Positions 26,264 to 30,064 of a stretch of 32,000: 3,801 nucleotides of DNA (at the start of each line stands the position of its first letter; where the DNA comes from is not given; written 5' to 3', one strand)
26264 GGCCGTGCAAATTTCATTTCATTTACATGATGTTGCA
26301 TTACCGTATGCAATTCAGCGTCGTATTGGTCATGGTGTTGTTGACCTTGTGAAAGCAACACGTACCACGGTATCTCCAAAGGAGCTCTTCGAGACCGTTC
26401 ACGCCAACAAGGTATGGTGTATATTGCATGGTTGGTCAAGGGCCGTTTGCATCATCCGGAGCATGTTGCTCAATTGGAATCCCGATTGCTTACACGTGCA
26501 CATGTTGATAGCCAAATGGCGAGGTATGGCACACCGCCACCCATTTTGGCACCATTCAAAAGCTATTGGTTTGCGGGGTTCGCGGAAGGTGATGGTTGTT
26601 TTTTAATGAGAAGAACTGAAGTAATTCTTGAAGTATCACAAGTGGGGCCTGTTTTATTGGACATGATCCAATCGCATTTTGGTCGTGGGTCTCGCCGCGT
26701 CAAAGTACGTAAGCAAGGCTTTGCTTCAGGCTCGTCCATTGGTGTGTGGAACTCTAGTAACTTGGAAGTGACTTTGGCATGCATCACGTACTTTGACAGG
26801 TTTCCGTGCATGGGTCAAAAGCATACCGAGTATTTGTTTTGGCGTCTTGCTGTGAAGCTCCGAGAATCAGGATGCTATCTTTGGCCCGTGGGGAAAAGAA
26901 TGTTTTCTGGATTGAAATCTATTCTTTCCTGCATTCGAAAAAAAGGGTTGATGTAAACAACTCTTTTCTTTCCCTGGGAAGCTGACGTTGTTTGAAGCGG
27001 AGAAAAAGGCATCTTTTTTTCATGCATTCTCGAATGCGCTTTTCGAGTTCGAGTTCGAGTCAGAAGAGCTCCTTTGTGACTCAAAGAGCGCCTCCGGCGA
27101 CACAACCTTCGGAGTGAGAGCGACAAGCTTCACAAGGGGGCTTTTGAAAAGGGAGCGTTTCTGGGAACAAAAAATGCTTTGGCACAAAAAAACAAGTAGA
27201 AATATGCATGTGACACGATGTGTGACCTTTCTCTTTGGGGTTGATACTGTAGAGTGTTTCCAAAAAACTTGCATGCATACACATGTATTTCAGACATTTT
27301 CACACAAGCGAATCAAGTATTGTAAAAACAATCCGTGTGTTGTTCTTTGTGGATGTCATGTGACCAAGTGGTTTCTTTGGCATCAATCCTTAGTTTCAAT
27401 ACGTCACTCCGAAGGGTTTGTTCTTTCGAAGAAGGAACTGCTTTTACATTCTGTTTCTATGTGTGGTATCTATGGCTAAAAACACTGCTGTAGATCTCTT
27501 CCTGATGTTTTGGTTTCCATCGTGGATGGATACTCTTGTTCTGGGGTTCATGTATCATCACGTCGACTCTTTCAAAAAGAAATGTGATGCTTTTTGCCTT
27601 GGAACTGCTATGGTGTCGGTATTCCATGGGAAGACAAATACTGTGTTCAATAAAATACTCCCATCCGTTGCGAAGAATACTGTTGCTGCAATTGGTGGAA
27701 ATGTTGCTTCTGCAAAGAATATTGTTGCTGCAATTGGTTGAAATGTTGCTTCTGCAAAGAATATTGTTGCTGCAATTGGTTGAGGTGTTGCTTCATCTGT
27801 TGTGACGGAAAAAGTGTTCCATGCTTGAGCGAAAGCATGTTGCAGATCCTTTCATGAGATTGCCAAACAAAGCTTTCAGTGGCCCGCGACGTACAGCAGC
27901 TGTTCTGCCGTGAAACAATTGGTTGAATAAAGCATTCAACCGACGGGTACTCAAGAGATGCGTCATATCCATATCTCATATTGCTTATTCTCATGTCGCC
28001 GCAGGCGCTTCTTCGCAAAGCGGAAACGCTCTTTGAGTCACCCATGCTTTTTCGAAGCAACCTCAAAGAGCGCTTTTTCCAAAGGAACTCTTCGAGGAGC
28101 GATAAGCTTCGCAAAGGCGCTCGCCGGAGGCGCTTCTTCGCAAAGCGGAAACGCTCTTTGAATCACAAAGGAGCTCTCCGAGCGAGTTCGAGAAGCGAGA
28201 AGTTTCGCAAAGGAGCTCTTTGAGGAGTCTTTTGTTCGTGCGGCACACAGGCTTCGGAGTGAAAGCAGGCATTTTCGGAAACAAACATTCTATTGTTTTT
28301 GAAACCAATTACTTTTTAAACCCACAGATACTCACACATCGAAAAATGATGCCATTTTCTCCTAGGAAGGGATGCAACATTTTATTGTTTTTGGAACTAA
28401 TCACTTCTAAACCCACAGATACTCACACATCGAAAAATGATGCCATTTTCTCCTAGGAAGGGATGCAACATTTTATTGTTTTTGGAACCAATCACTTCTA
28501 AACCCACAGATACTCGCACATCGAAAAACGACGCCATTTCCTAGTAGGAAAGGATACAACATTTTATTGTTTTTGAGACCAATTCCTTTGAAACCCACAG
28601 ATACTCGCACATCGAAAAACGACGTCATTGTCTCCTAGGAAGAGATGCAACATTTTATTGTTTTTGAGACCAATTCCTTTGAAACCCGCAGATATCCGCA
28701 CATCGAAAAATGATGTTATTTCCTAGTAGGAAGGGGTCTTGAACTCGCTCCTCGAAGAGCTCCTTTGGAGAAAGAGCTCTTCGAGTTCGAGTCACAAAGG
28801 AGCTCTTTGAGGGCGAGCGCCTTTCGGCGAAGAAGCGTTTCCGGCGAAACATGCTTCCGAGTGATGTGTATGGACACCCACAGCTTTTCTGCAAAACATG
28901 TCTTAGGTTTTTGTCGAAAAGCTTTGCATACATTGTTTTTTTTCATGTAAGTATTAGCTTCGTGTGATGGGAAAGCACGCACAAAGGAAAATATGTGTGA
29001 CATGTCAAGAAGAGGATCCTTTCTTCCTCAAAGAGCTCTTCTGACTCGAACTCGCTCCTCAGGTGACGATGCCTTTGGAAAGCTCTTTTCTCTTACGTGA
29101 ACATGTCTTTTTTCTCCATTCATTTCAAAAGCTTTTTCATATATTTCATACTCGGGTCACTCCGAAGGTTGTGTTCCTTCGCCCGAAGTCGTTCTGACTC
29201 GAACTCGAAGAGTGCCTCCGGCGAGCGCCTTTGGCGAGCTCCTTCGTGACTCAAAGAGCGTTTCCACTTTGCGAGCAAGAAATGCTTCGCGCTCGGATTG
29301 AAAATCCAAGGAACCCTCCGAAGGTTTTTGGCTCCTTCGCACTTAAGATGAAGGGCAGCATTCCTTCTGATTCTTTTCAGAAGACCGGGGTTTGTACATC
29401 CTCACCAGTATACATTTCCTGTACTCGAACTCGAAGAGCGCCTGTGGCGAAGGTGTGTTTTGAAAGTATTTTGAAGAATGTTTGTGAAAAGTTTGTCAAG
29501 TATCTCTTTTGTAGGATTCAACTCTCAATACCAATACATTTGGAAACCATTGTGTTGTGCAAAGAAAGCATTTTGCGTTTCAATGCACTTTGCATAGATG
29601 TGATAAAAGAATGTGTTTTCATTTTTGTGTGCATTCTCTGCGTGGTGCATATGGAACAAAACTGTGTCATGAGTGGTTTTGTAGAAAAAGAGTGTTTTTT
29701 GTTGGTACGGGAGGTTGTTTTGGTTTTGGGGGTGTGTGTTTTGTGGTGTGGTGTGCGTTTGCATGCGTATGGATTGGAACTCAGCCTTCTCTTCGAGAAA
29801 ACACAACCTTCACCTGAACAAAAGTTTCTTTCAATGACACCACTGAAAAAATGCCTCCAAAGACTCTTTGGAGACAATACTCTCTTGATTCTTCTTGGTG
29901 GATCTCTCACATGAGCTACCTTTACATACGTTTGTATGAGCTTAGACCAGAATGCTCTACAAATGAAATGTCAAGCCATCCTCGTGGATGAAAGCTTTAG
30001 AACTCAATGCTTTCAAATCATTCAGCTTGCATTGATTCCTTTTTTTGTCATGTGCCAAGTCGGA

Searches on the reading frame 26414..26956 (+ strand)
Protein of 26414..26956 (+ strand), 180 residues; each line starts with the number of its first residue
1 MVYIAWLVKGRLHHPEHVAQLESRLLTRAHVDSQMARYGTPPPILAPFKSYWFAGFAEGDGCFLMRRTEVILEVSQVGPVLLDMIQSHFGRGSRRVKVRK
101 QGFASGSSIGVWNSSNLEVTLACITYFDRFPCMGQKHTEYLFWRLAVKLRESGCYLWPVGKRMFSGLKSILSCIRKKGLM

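Call 69: find_encoding_contigs(protein=window:26414-26956:+, flank=3000, max_places=8)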
Protein window:26414-26956:+ (180 aa): no gene with exactly this product is on record in the collection.

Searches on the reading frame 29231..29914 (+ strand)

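Call 29: search_protein_families(library=pfam, proteins=[window:29231-29914:+], max_evalue=0.01)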
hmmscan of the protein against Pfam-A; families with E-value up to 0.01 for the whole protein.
window:29231-29914:+ (227 aa): 0 families

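Call 49: search_protein_families(library=pfam, proteins=[window:29231-29914:+], max_evalue=1)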
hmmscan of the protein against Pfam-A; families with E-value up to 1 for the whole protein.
window:29231-29914:+ (227 aa): 1 family
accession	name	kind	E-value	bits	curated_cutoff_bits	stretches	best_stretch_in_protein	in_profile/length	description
PF12913.13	SH3_6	-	0.21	11.6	27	1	42-65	11-34/53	SH3 domain (SH3b1 type)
